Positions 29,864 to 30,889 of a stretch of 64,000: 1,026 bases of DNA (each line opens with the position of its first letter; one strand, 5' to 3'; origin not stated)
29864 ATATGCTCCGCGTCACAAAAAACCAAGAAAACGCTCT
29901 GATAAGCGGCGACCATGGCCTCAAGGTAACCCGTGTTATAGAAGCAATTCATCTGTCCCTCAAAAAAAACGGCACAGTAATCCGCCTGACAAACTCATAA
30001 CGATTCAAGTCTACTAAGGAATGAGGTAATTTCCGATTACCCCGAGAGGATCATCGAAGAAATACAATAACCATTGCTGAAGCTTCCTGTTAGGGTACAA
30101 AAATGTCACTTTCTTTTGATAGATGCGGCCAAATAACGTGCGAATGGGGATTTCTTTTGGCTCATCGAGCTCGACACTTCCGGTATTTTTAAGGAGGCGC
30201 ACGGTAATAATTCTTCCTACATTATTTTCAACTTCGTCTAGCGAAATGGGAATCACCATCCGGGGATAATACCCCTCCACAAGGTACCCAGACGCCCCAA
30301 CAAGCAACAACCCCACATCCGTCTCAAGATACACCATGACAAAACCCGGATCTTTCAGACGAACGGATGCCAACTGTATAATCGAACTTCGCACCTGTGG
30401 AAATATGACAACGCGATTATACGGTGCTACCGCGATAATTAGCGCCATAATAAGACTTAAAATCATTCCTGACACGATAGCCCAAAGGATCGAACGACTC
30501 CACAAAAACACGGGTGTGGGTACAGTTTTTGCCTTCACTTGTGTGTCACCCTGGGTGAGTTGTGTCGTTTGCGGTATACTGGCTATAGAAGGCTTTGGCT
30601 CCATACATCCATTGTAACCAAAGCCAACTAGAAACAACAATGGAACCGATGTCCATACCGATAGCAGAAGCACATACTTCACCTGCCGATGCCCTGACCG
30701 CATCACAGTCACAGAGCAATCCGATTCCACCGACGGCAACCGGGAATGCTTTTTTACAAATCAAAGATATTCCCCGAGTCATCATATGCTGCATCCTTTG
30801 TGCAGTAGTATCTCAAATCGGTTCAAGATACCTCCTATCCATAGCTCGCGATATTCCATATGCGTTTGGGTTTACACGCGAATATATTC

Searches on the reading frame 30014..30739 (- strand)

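Call 7: search_protein_families(library=pfam, proteins=[window:30014-30739:-], max_evalue=0.001)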
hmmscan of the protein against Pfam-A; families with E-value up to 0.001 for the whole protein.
window:30014-30739:- (241 aa): 0 families

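Call 50: search_protein_families(library=pfam, proteins=[window:30014-30739:-], max_evalue=5)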
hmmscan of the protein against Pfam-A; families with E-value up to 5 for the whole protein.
window:30014-30739:- (241 aa): 3 families
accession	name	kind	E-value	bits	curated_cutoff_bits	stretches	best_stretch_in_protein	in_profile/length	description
PF23951.1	DUF7282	-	0.033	14.8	27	1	119-165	13-61/112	Domain of unknown function (DUF7282)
PF13858.11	DUF4199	-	0.1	13.5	32.3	1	65-102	129-163/165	Protein of unknown function (DUF4199)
PF01034.25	Syndecan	-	0.15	12.5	25.2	0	80-102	4-26/64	Syndecan domain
